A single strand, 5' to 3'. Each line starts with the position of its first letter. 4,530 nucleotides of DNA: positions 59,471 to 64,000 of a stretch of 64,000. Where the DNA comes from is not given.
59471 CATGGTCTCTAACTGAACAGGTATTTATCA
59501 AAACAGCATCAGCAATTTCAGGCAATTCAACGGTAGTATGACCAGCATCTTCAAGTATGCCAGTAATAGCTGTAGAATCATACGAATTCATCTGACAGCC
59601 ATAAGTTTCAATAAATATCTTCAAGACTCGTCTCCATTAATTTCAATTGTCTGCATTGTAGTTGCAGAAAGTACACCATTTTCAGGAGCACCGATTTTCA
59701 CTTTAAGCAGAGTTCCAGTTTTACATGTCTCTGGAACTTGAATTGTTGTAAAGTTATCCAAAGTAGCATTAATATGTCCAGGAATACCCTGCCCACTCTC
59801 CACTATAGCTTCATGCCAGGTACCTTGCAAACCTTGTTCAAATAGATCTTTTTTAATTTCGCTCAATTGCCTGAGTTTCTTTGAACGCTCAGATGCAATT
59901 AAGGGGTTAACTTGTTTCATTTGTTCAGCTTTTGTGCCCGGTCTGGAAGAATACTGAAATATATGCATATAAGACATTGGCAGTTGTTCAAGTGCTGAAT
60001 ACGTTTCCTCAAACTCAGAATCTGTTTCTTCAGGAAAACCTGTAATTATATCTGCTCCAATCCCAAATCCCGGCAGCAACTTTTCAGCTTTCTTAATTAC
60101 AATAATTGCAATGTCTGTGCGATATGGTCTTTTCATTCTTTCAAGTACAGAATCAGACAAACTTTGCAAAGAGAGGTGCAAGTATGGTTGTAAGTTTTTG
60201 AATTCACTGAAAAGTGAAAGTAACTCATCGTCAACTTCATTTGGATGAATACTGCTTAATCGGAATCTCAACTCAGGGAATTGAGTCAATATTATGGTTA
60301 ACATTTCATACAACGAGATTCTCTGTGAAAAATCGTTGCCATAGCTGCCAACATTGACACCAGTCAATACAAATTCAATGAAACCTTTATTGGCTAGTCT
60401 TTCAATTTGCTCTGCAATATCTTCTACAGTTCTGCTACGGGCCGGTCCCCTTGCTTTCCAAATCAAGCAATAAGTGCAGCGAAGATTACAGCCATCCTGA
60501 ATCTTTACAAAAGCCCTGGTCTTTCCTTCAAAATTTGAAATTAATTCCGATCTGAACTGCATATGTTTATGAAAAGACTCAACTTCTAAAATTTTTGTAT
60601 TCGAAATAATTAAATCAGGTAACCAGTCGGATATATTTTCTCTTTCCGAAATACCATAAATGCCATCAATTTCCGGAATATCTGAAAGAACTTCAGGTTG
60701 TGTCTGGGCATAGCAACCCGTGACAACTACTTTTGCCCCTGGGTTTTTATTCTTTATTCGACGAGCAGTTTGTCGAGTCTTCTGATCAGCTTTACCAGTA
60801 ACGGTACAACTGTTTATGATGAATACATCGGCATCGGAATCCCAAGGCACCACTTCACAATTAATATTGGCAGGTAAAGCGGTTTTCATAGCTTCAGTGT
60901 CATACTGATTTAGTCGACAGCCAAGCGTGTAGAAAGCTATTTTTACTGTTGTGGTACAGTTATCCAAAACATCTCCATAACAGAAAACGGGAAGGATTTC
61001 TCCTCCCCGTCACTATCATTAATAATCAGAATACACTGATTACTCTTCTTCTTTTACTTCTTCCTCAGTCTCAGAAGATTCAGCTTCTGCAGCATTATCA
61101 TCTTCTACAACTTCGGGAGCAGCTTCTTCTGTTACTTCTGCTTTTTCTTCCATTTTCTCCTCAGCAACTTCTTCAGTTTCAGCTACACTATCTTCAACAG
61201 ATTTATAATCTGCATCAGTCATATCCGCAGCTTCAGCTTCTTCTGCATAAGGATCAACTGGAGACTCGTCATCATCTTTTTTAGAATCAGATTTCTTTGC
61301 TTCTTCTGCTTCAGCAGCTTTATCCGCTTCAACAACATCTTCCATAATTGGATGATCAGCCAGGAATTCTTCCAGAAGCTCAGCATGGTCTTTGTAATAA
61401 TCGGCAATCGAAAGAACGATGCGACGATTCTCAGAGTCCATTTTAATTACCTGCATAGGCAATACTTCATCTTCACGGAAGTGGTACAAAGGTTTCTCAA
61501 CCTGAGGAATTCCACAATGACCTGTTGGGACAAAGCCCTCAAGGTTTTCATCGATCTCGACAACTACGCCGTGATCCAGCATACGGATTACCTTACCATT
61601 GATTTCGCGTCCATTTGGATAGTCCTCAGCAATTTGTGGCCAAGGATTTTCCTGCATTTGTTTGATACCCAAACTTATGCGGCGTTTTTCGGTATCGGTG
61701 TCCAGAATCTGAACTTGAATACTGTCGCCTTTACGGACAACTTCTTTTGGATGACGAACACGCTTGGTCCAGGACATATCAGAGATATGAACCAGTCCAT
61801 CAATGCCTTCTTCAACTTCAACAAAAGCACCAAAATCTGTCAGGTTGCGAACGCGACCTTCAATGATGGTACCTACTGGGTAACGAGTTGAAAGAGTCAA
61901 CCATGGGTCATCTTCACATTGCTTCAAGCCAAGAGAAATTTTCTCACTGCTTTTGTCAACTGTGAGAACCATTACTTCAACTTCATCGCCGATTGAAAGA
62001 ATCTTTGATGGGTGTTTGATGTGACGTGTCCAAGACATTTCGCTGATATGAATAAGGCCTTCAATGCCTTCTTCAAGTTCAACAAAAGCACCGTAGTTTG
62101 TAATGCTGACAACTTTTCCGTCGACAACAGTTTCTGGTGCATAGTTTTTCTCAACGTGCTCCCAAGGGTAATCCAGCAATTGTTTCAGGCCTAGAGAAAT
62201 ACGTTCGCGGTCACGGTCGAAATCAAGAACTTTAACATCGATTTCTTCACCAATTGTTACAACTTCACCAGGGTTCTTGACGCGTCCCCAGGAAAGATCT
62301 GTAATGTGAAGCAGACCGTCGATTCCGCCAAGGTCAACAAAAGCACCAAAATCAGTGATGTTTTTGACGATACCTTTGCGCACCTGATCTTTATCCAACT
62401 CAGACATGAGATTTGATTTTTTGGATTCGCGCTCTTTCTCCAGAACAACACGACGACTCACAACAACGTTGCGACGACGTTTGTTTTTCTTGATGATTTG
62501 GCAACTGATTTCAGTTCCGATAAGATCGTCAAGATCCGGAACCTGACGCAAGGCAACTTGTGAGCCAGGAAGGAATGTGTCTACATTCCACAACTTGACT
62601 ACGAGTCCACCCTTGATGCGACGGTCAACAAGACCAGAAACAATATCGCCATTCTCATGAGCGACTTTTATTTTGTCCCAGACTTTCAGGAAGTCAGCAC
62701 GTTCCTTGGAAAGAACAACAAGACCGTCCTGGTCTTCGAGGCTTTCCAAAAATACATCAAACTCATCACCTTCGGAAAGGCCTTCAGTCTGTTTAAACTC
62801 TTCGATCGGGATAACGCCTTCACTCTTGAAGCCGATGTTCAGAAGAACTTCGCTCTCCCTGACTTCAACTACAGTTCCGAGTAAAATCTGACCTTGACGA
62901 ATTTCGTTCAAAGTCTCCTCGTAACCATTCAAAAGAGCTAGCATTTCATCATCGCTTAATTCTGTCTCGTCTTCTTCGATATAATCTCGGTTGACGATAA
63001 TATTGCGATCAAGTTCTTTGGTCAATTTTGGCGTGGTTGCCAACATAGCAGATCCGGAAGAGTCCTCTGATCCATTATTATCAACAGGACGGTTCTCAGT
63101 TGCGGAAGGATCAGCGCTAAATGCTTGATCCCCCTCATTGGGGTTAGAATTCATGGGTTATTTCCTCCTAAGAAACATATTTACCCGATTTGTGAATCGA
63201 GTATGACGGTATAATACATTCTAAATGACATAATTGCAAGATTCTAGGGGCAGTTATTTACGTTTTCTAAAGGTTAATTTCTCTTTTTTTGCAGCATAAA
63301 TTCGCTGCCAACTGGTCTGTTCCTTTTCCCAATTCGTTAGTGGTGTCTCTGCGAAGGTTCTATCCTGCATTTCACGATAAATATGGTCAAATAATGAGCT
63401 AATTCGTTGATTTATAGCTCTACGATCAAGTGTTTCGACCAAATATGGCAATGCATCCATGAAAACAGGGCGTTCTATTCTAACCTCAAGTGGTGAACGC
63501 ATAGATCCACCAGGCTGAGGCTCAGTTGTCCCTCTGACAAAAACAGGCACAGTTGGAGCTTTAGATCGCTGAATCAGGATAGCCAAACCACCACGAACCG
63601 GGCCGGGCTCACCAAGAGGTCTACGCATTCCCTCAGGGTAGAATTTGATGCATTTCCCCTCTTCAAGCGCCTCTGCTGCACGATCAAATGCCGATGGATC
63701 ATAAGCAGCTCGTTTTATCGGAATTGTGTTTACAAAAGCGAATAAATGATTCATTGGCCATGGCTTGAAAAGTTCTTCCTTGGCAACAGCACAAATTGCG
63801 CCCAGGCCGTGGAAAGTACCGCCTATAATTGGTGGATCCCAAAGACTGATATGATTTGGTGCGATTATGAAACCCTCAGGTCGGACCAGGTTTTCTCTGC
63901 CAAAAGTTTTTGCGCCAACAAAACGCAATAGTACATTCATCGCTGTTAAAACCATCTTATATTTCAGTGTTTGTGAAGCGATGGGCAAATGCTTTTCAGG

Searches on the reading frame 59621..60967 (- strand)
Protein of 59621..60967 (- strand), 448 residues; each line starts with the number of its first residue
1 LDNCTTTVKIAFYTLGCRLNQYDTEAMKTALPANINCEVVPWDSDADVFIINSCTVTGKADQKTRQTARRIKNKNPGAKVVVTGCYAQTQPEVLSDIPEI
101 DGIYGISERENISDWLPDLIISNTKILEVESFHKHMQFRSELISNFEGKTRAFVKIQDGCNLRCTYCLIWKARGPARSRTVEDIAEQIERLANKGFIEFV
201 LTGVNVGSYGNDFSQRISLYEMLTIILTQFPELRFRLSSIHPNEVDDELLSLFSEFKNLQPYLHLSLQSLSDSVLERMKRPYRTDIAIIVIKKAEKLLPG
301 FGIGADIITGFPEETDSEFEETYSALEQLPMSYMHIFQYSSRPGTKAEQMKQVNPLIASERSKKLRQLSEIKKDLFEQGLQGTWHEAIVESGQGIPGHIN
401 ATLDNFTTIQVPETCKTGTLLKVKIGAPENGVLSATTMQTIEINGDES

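Call 22: search_protein_families(library=pfam, proteins=[window:59621-60967:-], max_evalue=0.0001)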
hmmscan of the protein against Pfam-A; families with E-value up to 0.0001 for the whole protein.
window:59621-60967:- (448 aa): 2 families
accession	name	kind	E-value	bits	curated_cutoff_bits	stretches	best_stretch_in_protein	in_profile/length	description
PF04055.27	Radical_SAM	-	9.6e-27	94.6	29.5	1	155-324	2-164/166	Radical SAM superfamily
PF00919.26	UPF0004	-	1.7e-24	86.1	27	1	9-104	1-97/98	Uncharacterized protein family UPF0004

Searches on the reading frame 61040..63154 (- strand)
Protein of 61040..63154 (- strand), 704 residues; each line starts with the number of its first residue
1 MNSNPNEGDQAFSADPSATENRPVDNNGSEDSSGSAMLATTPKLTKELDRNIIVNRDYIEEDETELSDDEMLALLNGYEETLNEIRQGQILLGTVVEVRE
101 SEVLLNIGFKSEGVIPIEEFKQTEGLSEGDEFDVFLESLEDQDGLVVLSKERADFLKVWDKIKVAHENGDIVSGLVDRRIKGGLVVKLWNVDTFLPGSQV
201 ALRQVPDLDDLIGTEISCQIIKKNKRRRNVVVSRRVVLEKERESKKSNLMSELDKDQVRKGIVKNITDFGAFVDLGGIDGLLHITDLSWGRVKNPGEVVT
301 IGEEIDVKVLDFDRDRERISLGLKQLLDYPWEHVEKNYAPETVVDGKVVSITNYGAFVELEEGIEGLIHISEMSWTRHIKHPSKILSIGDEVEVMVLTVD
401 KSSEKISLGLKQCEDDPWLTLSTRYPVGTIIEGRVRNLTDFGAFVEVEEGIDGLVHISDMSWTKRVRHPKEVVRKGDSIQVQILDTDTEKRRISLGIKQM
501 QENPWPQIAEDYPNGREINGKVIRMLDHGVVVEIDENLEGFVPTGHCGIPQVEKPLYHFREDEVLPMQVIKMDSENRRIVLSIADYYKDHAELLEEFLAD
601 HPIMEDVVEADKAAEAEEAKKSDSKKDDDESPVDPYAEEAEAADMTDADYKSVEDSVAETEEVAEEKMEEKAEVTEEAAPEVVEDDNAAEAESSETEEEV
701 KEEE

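Call 22: search_protein_families(library=pfam, proteins=[window:61040-63154:-], max_evalue=0.0001)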
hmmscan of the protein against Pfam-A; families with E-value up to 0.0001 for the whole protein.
window:61040-63154:- (704 aa): 6 families
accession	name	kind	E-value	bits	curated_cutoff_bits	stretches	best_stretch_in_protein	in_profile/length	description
PF00575.29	S1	-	3e-89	293.9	22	5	254-324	3-74/74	S1 RNA binding domain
PF23459.1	S1_RRP5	-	1.1e-24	87.2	27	1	341-408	4-70/72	RRP5 S1 domain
PF21710.3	Spt6_S1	-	3.4e-11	43.7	27.5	0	427-496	16-85/91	Spt6, S1/OB domain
PF17092.11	PCB_OB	-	5.1e-10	40.5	27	0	341-398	32-99/111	Penicillin-binding protein OB-like domain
PF13509.12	S1_2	-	9.1e-09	35.7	21.8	0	427-460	1-34/61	S1 domain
PF02599.21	CsrA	-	7.1e-05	23.1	27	0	295-319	8-32/53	Global regulator protein family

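Call 64: find_encoding_contigs(protein=window:61040-63154:-, flank=10000, max_places=1)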
Protein window:61040-63154:- (704 aa): 21 contigs read that carry it; 1 place shown.
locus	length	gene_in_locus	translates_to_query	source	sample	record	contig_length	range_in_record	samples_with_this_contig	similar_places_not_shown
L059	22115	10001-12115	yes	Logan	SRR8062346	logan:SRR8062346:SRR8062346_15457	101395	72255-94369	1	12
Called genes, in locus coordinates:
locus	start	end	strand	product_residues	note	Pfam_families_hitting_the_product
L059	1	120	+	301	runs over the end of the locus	PF00701:DHDPS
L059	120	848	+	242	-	PF01113:DapB_N, PF05173:DapB_C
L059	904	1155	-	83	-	PF01649:Ribosomal_S20p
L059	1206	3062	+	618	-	PF01541:GIY-YIG, PF27096:UvrC_M, PF02151:UVR, PF22920:UvrC_RNaseH, PF08459:UvrC_RNaseH_dom, PF14520:HHH_5 (weak)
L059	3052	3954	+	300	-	PF02899:Phage_int_SAM_1, PF00589:Phage_integrase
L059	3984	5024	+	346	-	PF00579:tRNA-synt_1b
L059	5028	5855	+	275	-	PF02616:SMC_ScpA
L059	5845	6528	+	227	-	PF04079:SMC_ScpB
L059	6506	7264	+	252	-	PF01479:S4 (weak), PF00849:PseudoU_synth_2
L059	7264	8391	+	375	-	PF00155:Aminotran_1_2, PF00266:Aminotran_5 (weak)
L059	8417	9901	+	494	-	PF00485:PRK (faint), PF02224:Cytidylate_kin, PF13189:Cytidylate_kin2, PF13207:AAA_17 (faint), PF13238:AAA_18 (weak), PF01553:Acyltransferase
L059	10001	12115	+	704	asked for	PF17092:PCB_OB (faint), PF13509:S1_2 (faint), PF21710:Spt6_S1 (faint), PF00575:S1, PF23459:S1_RRP5 (weak), PF00575:S1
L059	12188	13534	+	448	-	PF00919:UPF0004, PF04055:Radical_SAM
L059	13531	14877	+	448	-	PF00919:UPF0004, PF04055:Radical_SAM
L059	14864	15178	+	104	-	PF06305:LapA_dom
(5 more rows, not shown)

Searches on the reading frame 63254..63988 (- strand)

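Call 22: search_protein_families(library=pfam, proteins=[window:63254-63988:-], max_evalue=0.0001)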
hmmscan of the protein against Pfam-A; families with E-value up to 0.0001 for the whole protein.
window:63254-63988:- (244 aa): 1 family
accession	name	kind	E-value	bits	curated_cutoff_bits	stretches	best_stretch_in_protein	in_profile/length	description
PF01553.26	Acyltransferase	-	1.1e-18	67.7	23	1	30-151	6-131/132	Acyltransferase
